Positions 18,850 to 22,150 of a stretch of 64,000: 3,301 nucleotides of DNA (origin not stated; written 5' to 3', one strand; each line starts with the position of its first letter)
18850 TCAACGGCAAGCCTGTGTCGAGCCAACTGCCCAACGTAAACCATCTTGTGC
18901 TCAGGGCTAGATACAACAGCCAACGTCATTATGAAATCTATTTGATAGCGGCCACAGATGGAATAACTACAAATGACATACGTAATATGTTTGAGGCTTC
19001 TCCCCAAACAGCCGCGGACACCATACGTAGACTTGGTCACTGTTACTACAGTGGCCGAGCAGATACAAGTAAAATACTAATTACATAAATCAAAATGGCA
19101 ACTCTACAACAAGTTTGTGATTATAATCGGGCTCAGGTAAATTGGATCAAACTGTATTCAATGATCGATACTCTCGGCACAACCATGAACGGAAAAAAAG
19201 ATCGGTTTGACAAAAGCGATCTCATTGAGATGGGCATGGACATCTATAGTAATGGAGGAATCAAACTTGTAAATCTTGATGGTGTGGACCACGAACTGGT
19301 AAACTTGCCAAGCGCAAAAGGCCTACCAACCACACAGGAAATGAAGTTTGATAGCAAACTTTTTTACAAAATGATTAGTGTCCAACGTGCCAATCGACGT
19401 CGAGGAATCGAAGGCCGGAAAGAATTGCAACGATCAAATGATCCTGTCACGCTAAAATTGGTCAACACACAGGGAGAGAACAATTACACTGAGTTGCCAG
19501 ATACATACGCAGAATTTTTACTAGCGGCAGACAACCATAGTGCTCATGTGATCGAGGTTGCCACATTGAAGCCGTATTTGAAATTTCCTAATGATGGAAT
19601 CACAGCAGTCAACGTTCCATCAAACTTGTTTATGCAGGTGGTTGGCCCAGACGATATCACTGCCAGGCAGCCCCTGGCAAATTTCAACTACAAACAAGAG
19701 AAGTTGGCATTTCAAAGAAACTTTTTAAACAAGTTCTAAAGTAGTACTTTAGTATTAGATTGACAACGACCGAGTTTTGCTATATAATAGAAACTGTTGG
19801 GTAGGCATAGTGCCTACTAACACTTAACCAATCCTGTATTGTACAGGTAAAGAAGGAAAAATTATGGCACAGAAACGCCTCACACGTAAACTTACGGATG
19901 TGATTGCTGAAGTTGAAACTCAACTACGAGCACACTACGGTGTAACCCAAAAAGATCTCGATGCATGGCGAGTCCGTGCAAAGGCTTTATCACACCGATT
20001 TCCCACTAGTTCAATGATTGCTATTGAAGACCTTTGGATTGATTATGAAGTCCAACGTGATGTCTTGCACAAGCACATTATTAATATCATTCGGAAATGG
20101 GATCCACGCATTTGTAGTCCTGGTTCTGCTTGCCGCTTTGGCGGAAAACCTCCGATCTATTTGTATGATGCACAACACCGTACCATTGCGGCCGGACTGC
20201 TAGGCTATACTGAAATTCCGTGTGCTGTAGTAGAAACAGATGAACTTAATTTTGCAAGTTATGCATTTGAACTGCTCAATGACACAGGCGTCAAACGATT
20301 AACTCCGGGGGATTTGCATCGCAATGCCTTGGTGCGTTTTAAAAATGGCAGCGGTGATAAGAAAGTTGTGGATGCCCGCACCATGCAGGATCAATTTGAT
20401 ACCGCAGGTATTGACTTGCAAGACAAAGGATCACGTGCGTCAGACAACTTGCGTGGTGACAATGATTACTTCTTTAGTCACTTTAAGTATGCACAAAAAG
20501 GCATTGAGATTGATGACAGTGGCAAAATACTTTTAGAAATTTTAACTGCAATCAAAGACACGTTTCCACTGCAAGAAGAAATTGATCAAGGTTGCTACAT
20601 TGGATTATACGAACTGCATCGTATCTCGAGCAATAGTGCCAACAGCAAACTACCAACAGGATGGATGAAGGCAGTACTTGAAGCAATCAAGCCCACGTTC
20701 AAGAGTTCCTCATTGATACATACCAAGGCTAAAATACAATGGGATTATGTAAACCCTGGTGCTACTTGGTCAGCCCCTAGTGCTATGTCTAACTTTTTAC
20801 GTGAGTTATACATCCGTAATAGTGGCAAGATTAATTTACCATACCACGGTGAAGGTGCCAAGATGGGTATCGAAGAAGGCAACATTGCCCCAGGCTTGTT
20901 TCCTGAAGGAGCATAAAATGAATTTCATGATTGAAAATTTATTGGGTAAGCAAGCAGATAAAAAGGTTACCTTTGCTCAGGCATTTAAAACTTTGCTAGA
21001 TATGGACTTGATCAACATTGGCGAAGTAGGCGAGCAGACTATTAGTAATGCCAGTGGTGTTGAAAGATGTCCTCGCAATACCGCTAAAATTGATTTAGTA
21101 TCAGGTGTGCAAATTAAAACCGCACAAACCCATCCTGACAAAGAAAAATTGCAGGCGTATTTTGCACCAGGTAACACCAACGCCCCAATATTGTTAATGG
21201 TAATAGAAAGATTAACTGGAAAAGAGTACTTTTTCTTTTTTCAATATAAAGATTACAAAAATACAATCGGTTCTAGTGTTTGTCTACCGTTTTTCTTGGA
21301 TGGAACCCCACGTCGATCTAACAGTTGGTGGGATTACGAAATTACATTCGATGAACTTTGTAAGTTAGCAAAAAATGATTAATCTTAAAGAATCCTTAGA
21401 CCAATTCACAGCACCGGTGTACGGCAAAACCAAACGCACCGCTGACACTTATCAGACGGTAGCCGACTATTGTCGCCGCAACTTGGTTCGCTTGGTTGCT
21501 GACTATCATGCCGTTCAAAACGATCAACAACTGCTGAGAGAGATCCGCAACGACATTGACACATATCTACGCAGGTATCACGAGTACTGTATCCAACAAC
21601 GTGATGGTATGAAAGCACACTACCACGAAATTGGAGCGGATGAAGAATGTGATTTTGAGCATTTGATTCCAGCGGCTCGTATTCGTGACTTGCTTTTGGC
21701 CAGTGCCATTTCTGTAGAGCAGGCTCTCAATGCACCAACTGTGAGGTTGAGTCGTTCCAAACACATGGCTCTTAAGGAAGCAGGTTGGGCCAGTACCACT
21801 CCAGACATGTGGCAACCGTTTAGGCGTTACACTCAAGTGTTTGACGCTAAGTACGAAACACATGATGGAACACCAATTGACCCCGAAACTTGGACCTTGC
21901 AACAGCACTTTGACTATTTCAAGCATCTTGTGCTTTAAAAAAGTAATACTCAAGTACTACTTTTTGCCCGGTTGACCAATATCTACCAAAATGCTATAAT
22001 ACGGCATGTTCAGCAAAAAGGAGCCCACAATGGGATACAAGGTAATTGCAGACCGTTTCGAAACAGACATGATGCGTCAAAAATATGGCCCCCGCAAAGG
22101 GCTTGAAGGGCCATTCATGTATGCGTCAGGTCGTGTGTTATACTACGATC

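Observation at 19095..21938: Four-gene nuclease island resembling a split GmrSD type IV restriction module carried by a phage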

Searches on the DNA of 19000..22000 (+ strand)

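Call 10: search_dna_similar(query=window:19000-22000:+, collection=phages, mode=distant, max_rows=30)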
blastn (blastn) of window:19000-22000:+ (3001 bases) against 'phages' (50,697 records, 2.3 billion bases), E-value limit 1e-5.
No match.
